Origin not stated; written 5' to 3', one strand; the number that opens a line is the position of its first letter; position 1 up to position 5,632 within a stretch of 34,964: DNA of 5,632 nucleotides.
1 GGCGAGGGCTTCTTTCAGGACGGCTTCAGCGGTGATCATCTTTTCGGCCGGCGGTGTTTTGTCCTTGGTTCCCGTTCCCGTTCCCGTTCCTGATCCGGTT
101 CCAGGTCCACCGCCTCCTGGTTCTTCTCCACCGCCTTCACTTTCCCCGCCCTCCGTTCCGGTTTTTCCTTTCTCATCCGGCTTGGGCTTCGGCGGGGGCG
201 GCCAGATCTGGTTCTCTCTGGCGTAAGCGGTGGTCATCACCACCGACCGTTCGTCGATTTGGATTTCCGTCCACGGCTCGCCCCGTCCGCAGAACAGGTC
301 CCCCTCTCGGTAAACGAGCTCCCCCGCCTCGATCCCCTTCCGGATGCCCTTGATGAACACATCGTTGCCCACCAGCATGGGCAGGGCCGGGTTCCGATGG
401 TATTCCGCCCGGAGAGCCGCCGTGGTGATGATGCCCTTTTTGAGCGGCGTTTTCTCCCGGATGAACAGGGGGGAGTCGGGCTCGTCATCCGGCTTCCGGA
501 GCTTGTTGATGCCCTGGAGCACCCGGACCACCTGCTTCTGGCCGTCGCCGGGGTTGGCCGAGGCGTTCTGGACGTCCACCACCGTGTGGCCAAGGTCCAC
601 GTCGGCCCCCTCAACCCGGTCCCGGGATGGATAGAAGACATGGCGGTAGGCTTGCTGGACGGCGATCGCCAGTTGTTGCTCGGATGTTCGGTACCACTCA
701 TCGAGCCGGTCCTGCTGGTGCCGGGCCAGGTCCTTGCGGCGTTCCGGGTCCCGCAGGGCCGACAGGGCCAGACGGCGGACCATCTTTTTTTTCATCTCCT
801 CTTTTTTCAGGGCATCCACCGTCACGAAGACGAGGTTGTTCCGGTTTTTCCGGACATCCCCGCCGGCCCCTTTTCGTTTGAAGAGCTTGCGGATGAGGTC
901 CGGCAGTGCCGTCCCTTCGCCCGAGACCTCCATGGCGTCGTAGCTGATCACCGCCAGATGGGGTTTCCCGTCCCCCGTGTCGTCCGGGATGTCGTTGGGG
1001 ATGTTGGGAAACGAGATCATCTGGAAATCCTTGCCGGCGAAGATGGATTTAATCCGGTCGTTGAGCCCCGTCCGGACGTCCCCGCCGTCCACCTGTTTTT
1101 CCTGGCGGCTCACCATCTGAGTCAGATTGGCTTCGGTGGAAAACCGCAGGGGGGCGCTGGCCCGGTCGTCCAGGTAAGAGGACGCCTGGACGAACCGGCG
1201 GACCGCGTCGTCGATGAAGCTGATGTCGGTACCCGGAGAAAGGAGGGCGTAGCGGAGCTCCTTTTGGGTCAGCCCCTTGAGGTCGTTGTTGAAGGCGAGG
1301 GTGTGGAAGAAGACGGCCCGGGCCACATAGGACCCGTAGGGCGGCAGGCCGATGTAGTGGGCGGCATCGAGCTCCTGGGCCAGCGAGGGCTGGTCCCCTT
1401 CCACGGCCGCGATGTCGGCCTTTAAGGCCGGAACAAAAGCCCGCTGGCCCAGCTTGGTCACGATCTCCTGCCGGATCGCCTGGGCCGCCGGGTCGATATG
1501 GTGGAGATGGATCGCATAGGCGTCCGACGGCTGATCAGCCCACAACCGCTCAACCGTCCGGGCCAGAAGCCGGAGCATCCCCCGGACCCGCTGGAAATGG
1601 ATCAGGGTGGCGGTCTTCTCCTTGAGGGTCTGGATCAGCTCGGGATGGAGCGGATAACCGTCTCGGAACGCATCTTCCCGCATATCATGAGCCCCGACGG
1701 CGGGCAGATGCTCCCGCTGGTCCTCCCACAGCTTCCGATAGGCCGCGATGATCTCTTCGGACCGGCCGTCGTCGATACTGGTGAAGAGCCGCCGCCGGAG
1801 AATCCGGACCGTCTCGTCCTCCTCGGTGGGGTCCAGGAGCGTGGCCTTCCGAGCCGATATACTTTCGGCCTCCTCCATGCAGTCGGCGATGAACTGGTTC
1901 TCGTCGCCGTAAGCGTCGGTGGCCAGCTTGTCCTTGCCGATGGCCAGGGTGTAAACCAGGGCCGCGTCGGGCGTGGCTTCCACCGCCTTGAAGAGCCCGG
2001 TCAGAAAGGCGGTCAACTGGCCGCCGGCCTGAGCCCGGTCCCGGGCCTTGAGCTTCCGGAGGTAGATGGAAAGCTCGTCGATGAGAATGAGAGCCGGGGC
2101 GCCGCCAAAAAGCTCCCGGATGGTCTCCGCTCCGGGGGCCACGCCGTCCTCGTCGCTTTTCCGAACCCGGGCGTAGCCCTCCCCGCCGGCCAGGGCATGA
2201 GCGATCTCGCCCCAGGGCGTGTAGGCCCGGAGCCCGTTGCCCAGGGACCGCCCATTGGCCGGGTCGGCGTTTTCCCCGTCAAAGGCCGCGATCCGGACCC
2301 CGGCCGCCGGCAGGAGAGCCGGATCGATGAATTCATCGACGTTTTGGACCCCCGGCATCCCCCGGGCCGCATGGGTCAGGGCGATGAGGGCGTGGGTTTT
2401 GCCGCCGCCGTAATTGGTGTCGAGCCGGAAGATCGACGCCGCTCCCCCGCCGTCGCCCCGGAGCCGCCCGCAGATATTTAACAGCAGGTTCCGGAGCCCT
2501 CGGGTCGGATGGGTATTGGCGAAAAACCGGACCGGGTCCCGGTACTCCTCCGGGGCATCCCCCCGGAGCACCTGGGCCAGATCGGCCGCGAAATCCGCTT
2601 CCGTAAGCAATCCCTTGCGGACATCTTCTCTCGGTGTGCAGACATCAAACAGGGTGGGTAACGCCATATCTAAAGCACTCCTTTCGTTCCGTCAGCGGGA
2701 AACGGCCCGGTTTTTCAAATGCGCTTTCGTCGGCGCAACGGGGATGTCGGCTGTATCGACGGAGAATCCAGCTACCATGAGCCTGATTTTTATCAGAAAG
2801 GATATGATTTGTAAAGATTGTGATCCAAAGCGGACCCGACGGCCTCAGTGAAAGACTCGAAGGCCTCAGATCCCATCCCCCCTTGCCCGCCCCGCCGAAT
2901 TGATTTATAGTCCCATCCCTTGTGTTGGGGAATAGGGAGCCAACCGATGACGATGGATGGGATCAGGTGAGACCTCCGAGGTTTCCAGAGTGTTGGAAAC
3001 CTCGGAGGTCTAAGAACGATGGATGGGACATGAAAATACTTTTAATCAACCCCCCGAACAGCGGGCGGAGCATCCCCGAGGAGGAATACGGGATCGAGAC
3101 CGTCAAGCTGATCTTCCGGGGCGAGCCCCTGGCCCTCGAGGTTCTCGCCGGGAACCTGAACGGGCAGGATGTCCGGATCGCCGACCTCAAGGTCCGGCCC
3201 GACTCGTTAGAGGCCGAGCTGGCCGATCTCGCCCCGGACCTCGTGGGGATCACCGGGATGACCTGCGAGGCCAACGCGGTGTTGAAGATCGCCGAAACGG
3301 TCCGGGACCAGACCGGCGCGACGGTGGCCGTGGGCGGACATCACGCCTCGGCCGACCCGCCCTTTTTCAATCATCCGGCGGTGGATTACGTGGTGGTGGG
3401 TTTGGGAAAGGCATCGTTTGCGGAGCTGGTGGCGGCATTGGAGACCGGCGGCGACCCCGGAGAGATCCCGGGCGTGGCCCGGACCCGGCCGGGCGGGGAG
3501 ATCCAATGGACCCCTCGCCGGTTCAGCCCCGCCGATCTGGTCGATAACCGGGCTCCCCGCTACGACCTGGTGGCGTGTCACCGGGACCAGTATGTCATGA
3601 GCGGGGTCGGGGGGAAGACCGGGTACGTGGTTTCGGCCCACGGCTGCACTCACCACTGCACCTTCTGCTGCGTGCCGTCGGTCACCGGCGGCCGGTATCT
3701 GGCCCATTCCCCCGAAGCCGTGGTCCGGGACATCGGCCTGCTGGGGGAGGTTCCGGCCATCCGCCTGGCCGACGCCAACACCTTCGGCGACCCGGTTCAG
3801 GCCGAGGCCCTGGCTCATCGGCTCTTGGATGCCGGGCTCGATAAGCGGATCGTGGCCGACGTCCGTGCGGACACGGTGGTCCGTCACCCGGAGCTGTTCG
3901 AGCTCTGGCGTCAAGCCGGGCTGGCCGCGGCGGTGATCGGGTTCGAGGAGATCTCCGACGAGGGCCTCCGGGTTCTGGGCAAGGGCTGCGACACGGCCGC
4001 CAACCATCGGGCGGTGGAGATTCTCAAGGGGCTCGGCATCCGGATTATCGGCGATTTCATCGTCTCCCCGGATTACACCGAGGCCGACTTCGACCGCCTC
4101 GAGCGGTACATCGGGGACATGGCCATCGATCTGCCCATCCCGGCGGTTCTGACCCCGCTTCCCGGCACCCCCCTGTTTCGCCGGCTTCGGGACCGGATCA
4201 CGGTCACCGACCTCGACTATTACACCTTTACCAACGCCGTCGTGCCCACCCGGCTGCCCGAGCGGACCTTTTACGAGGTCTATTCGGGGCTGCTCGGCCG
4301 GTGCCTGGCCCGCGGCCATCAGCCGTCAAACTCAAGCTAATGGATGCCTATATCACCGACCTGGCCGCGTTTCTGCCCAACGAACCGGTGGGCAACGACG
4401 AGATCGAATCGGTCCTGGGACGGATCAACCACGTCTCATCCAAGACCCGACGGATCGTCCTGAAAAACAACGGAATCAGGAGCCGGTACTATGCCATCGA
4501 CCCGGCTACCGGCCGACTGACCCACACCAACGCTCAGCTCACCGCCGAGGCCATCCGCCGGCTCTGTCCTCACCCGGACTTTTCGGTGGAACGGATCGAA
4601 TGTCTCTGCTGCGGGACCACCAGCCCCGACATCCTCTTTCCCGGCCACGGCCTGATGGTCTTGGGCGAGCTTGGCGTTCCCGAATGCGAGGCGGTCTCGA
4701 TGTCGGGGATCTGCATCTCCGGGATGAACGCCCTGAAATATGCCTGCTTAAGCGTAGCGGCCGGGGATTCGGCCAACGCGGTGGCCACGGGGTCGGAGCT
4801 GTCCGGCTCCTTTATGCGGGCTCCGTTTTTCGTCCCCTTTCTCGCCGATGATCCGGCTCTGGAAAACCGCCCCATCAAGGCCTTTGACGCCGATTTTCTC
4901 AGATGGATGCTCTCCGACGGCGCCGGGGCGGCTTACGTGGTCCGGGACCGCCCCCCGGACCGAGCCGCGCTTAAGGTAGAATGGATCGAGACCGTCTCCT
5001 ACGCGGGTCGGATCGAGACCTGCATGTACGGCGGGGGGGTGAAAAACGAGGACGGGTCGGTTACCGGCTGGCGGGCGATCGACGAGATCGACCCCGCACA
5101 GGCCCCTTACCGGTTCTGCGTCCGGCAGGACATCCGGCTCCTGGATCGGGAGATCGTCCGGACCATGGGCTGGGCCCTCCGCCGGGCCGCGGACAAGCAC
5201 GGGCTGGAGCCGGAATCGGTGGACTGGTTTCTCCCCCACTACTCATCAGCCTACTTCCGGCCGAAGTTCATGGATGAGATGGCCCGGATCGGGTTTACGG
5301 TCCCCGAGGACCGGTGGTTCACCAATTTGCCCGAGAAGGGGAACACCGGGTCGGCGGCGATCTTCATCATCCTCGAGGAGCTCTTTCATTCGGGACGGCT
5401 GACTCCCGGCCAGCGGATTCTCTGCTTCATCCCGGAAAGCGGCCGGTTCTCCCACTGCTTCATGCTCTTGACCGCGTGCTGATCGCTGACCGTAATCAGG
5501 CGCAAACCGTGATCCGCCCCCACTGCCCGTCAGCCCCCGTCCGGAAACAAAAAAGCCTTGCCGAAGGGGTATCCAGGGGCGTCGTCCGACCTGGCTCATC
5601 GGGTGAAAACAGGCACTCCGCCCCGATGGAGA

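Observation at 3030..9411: Orphan rSAM / KAS III / KS-CLF / ACP / BtrH-like cluster wedged between defence modules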

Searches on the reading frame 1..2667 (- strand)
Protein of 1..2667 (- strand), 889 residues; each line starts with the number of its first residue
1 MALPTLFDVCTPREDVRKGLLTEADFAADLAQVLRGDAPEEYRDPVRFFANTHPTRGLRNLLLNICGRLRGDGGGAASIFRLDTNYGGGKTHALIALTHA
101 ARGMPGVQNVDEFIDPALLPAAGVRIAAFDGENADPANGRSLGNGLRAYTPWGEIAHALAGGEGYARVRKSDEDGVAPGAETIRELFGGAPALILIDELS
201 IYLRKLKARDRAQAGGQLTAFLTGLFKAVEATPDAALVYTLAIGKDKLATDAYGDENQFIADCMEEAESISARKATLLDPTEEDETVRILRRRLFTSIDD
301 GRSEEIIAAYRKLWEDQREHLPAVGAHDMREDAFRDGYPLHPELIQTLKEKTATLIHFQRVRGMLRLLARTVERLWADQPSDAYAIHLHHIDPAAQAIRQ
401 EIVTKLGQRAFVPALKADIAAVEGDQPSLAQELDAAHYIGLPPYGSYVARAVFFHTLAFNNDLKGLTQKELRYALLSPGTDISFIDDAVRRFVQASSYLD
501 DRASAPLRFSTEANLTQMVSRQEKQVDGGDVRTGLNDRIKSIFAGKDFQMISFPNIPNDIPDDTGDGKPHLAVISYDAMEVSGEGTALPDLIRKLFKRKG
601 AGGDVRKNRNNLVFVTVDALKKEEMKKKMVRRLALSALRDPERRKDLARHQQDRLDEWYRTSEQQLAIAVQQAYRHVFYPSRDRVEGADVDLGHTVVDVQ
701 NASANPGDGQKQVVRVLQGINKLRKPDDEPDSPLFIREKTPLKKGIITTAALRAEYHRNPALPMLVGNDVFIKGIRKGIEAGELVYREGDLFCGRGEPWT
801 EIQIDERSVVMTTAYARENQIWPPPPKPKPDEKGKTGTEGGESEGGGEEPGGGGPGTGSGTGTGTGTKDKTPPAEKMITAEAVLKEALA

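Call 4: search_protein_families(library=pfam, proteins=[window:1-2667:-], max_evalue=0.01)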
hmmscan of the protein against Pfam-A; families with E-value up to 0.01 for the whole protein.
window:1-2667:- (889 aa): 1 family
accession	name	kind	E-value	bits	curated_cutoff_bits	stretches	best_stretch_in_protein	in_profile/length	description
PF04465.17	DUF499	-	3e-34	118.5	23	1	144-461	46-349/1024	Protein of unknown function (DUF499)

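Call 102: search_protein_families(library=padloc, proteins=[window:1-2667:-], max_evalue=0.001)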
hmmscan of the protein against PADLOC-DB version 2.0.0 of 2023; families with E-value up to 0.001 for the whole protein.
window:1-2667:- (889 aa): 3 families
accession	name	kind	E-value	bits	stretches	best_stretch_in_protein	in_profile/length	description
PDLC00662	HmaC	-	4.4e-101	337.6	1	8-699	8-692/941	AAA+ ATPase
PDLC02192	DUF499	-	2.1e-39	133.1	1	44-718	34-663/1022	-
PDLC02488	BrxC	-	4.5e-05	19.6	1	288-370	357-440/1240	BrxC-PglY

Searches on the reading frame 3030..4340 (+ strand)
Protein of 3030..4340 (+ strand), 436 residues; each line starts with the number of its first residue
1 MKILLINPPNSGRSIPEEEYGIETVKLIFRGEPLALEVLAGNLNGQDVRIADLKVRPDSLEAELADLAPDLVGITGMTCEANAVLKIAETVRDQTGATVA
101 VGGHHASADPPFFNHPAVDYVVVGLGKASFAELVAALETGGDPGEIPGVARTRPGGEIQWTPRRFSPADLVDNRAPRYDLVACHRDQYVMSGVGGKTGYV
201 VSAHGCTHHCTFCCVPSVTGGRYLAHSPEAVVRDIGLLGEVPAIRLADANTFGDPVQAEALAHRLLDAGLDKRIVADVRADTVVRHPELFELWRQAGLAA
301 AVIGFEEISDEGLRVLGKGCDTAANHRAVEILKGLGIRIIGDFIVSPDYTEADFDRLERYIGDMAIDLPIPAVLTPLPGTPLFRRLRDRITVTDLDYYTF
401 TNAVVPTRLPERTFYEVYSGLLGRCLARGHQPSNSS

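Call 4: search_protein_families(library=pfam, proteins=[window:3030-4340:+], max_evalue=0.01)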
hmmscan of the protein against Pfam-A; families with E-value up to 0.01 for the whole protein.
window:3030-4340:+ (436 aa): 2 families
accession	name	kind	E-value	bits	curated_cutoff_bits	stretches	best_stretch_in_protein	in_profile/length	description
PF02310.24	B12-binding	-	7e-17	61.8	32.1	1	30-133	11-120/121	B12 binding domain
PF04055.27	Radical_SAM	-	2e-13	51.3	29.5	1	202-359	3-164/166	Radical SAM superfamily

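Call 5: search_protein_families(library=ncbifam, proteins=[window:3030-4340:+], max_evalue=0.01)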
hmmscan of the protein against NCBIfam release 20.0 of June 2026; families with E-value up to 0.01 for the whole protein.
window:3030-4340:+ (436 aa): 22 families
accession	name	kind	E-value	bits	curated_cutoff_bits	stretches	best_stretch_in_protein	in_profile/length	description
TIGR04367.1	HpnR_B12_rSAM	equivalog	4.5e-46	157.4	650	1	26-416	15-403/490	hopanoid C-3 methylase HpnR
TIGR02026.1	BchE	equivalog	1.1e-34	120.2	481.35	1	39-409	28-411/497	magnesium-protoporphyrin IX monomethyl ester anaerobic oxidative cyclase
TIGR04014.1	B12_SAM_MJ_0865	equivalog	5.6e-23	81.4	360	1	86-385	59-357/434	methyl-coenzyme M reductase glutamine C-methyltransferase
NF040546.1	rSAM_CUAEP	equivalog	1.4e-17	63.5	500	1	44-359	26-336/468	CUAEP/CCAEP-tail radical SAM (seleno)protein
TIGR03471.1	HpnJ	equivalog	7.3e-16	58.1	577.6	1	70-388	70-389/472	hopanoid biosynthesis associated radical SAM protein HpnJ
TIGR04013.1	B12_SAM_MJ_1487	hypoth_equivalog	1e-15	57.5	251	1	69-386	44-357/382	TIGR04013 family B12-binding domain/radical SAM domain-containing protein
TIGR03975.1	rSAM_ocin_1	subfamily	2.9e-15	55.8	281.85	1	60-354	120-420/606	RiPP maturation radical SAM C-methyltransferase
TIGR04072.2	rSAM_ladder_B12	equivalog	5.6e-15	54.9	360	1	81-322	83-306/443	lipid biosynthesis B12-binding/radical SAM protein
NF050148.1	rSAM_ApyD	equivalog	2e-13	49.6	750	1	64-391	70-398/645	RiPP biosynthesis radical SAM protein ApyD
TIGR04385.1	B12_rSAM_cofa1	equivalog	7e-12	45.3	450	1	98-346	101-345/438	B12 lower ligand biosynthesis radical SAM protein BzaD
TIGR04479.1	bcpD_PhpK_rSAM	subfamily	2e-10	39.7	600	1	58-345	100-389/504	PhpK family radical SAM P-methyltransferase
TIGR04295.1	B12_rSAM_oligo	hypoth_equivalog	8.2e-10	37.9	400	1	58-385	55-383/422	TIGR04295 family B12-binding domain-containing radical SAM protein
NF033712.0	B12_rSAM_KedN5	subfamily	1e-09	37.2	700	1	64-253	58-252/624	KedN5 family methylcobalamin-dependent radical SAM C-methyltransferase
TIGR04428.1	B12_rSAM_trp_MT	equivalog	7.5e-09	34.5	500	2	33-163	16-163/558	tryptophan 2-C-methyltransferase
NF040542.1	rSAM_RCCLKC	equivalog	8.5e-09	35.1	450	1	82-366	63-352/423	arsinothricin biosynthesis radical SAM protein ArsL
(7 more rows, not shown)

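Call 50: search_solved_structures(query=window:3030-4340:+, max_evalue=0.01, show_alignments=1)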
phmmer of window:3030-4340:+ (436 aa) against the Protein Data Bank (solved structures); distinct sequences matched with E-value up to 0.01: 3.
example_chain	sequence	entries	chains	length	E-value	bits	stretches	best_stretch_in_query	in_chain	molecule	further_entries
9ccb_A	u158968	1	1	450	3.9e-12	49.2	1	96-384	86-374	Radical SAM core domain-containing protein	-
7kdx_A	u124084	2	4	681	3.7e-07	32.8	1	64-279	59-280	Methyltransferase TokK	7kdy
6wte_A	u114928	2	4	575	2.8e-06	29.9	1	33-238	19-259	B12-binding domain-containing protein | Tryptophan-C2-methyltransferase containing B12-binding domain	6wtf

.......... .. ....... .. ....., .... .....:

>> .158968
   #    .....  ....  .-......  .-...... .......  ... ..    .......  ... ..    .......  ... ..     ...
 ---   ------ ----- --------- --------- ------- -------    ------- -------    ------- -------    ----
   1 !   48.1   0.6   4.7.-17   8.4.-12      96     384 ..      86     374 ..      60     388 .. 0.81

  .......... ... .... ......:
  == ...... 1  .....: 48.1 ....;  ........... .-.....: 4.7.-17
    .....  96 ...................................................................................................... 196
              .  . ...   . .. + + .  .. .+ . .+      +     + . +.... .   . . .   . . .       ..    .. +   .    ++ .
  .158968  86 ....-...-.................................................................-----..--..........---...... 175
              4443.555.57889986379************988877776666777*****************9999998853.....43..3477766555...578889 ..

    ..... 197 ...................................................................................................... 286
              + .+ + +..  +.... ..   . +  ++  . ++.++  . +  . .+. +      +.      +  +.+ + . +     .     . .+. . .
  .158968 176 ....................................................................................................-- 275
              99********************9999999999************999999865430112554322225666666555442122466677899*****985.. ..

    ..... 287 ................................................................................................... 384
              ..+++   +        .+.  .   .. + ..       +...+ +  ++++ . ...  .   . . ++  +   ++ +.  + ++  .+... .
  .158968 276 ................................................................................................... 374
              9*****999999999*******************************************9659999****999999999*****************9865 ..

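Call 51: find_homologous_proteins(query=window:3030-4340:+, max_evalue=1e-20)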
Query window:3030-4340:+ (436 aa): 1902 proteins with E <= 1e-20 among 8000 candidates; the best 120 are listed.
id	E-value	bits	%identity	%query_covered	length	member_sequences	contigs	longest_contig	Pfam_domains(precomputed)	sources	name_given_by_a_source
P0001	1.2e-290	982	99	100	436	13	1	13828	PF04055.28,PF02310.25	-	-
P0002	5.2e-195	667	68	99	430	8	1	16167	PF04055.28,PF02310.25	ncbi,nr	ncbi:MAG: B12-binding domain-containing radical SAM protein [Desulfobacterales bacterium]|nr:B12-bin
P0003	1.3e-194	665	67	100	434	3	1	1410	PF04055.28,PF02310.25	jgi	-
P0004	2.4e-194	665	67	100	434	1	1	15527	PF04055.28,PF02310.25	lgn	-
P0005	7.6e-193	660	66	100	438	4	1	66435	PF04055.28,PF02310.25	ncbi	ncbi:MAG: B12-binding domain-containing radical SAM protein, partial [Desulfococcaceae bacterium]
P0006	1.4e-192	659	67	99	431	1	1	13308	PF04055.28,PF02310.25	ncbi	-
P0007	1.2e-191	656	69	98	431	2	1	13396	PF04055.28,PF02310.25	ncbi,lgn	-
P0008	1.8e-190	652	67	100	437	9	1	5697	PF04055.28,PF02310.25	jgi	jgi:radical SAM superfamily enzyme YgiQ (UPF0313 family)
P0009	1.6e-187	642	65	100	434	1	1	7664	PF04055.28,PF02310.25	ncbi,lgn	-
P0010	7.5e-187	640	66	98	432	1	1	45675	PF04055.28,PF02310.25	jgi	jgi:radical SAM superfamily enzyme YgiQ (UPF0313 family)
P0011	8.9e-187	640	67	98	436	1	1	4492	PF04055.28,PF02310.25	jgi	jgi:radical SAM superfamily enzyme YgiQ (UPF0313 family)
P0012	1.4e-186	639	66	98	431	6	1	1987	PF04055.28,PF02310.25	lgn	-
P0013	2.8e-186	638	66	98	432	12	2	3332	PF04055.28,PF02310.25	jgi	jgi:radical SAM superfamily enzyme YgiQ (UPF0313 family)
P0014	3.9e-185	634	66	98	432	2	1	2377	PF04055.28,PF02310.25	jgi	jgi:radical SAM superfamily enzyme YgiQ (UPF0313 family)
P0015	7.3e-185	633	64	99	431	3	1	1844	PF04055.28,PF02310.25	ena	-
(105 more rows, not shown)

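Call 102: search_protein_families(library=padloc, proteins=[window:3030-4340:+], max_evalue=0.001)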
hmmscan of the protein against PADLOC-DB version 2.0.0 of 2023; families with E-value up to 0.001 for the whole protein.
window:3030-4340:+ (436 aa): 0 families

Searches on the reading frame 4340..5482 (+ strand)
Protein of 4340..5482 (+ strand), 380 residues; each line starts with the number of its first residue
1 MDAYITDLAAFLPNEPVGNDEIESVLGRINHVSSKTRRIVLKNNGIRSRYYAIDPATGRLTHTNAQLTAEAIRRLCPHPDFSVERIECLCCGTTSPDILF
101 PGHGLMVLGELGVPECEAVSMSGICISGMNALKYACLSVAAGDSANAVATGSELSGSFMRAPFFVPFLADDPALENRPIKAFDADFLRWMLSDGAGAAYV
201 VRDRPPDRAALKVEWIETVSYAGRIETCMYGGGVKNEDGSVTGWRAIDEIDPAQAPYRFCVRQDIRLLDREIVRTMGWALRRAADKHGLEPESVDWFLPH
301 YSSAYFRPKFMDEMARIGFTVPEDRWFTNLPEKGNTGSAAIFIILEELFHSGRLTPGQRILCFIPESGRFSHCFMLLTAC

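Call 4: search_protein_families(library=pfam, proteins=[window:4340-5482:+], max_evalue=0.01)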
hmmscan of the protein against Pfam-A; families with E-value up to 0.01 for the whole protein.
window:4340-5482:+ (380 aa): 3 families
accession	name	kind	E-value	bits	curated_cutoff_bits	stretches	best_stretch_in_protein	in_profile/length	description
PF08541.16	ACP_syn_III_C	-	1.3e-11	44.9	26.6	1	285-362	2-74/90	3-Oxoacyl-[acyl-carrier-protein (ACP)] synthase III C terminal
PF00109.32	ketoacyl-synt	-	0.0019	18.3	20.8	1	118-201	167-247/252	Beta-ketoacyl synthase, N-terminal domain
PF00108.29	Thiolase_N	-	0.0021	18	26.4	1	107-153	66-113/260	Thiolase, N-terminal domain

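Call 5: search_protein_families(library=ncbifam, proteins=[window:4340-5482:+], max_evalue=0.01)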
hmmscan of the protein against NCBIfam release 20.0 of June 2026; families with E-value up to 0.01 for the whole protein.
window:4340-5482:+ (380 aa): 12 families
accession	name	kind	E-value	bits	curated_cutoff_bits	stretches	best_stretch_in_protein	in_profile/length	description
NF005293.2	PRK06816.1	subfamily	9.4e-158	525.2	450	1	3-380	1-378/378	StlD/DarB family beta-ketosynthase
NF053539.1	resorcinol_DarB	exception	5.4e-132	440.5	550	1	2-380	2-377/377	dialkylresorcinol biosynthesis protein DarB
NF006829.0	PRK09352.1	subfamily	4.9e-23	81.6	249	2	190-362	158-305/322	beta-ketoacyl-ACP synthase 3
TIGR00747.1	fabH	subfamily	1.4e-19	70.3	292.1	2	1-158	1-145/322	beta-ketoacyl-ACP synthase III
NF004623.0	PRK05963.1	equivalog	5.9e-11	42.2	437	2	9-139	12-129/328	beta-ketoacyl-ACP synthase III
NF006720.0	PRK09258.1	equivalog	2e-10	40.5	285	1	3-363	6-323/338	3-oxoacyl-ACP synthase III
NF005541.0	PRK07204.1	equivalog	3.4e-10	39.8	402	2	5-155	7-145/329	beta-ketoacyl-ACP synthase III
TIGR01930.1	AcCoA-C-Actrans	subfamily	1.5e-06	27.4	240.55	1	58-156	14-114/385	acetyl-CoA C-acyltransferase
NF006551.0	PRK09050.1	subfamily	0.0016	17.6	605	1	116-166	81-128/401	3-oxoadipyl-CoA thiolase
NF004810.0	PRK06157.1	equivalog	0.0021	17.2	403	1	62-153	25-116/400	acetyl-CoA acetyltransferase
NF042429.2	DHPHCoAsyn_DpgA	equivalog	0.0028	16.6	425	1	63-137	69-144/350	3,5-dihydroxyphenylacetyl-CoA synthase DpgA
TIGR02430.1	pcaF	equivalog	0.0046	16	597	0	115-165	79-126/400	3-oxoadipyl-CoA thiolase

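Call 102: search_protein_families(library=padloc, proteins=[window:4340-5482:+], max_evalue=0.001)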
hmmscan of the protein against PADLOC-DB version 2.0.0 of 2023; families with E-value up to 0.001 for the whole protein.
window:4340-5482:+ (380 aa): 0 families
